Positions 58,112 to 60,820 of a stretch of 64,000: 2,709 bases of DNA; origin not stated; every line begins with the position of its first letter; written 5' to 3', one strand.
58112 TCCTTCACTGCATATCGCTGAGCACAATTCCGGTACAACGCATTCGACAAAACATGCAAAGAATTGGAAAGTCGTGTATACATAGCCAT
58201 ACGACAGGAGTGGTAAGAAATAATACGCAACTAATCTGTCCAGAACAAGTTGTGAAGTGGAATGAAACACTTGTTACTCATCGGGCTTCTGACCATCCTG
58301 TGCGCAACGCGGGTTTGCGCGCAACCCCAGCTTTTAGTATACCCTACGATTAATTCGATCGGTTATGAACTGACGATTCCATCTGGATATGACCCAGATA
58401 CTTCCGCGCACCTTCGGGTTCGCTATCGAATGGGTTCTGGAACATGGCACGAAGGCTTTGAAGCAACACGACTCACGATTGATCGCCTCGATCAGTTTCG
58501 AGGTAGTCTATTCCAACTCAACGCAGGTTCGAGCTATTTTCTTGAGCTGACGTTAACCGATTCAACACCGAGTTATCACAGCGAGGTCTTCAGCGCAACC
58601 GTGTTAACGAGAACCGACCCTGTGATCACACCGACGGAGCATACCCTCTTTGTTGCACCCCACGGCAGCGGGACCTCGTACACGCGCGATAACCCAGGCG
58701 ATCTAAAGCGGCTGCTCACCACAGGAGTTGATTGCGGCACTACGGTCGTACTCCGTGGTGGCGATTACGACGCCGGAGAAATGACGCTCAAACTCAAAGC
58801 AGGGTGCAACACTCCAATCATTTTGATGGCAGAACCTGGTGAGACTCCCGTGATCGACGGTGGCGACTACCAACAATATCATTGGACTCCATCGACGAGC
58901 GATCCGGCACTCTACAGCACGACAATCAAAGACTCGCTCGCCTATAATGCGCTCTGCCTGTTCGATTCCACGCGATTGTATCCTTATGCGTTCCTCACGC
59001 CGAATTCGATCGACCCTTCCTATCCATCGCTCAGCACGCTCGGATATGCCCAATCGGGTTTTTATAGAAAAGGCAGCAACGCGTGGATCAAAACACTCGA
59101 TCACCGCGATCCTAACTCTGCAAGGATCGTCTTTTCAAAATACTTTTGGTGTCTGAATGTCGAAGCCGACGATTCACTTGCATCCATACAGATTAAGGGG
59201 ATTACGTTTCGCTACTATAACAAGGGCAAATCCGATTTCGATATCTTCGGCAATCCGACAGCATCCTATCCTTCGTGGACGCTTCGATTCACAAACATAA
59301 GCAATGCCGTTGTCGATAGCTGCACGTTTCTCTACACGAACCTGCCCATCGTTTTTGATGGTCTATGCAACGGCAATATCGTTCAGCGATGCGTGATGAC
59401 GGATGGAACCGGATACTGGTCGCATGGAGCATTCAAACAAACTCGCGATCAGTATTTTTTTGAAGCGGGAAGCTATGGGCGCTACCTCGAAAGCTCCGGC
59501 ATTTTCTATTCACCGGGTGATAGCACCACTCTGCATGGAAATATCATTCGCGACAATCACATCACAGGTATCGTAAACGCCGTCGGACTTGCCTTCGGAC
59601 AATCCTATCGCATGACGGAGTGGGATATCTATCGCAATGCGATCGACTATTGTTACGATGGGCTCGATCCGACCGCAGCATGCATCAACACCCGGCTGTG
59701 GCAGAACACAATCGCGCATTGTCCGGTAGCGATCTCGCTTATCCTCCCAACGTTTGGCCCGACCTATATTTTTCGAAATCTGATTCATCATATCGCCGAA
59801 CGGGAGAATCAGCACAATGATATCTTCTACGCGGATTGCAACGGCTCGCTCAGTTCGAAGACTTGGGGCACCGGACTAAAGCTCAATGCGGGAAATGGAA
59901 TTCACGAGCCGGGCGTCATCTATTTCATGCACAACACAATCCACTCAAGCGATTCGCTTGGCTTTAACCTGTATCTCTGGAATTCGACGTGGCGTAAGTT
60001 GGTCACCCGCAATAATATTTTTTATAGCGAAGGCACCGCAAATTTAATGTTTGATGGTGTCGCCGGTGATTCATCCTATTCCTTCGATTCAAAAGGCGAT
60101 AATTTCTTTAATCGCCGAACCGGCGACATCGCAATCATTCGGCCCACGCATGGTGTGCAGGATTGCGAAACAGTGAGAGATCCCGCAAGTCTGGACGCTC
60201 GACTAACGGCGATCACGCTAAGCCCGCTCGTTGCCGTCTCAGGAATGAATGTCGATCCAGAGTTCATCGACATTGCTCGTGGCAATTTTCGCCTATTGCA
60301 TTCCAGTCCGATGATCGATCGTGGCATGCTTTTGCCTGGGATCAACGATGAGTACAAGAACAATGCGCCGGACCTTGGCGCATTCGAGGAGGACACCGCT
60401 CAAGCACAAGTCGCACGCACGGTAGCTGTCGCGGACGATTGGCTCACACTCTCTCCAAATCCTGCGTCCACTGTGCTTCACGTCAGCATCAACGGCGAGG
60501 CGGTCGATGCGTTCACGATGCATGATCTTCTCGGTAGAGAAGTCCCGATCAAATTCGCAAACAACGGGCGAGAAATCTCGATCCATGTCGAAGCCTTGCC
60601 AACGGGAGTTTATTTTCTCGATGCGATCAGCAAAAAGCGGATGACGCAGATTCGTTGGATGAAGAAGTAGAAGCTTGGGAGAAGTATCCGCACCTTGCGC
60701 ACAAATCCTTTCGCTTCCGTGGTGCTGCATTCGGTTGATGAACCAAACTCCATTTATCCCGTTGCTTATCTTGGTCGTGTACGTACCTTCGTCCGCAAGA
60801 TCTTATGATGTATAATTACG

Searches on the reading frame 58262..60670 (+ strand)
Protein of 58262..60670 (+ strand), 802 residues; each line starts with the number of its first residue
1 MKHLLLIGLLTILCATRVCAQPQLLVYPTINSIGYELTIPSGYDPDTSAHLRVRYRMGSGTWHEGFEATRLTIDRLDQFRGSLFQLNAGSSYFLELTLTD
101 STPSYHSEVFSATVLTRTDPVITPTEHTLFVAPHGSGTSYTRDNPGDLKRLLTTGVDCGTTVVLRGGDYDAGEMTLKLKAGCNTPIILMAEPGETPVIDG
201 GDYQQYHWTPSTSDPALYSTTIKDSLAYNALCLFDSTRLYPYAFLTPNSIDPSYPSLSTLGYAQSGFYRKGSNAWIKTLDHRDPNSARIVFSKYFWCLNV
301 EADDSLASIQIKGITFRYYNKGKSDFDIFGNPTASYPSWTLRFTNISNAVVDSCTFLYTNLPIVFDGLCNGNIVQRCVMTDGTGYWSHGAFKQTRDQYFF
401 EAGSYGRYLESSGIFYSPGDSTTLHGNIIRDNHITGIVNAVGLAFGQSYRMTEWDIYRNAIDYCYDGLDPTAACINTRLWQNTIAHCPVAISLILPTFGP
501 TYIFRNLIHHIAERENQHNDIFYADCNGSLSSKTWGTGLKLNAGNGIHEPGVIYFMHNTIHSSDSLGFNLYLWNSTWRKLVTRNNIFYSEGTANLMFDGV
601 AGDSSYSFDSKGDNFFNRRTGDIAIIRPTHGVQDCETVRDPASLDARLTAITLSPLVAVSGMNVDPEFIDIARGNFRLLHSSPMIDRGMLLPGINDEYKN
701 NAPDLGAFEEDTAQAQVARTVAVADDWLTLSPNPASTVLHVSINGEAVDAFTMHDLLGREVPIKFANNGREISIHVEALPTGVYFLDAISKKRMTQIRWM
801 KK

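Call 68: search_protein_families(library=pfam, proteins=[window:58262-60670:+], max_evalue=0.0001)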
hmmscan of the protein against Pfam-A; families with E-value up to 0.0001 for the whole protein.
window:58262-60670:+ (802 aa): 1 family
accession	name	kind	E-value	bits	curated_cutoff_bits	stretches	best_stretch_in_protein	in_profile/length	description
PF18962.6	Por_Secre_tail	-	4.6e-07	30.5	27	1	732-793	3-67/75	Secretion system C-terminal sorting domain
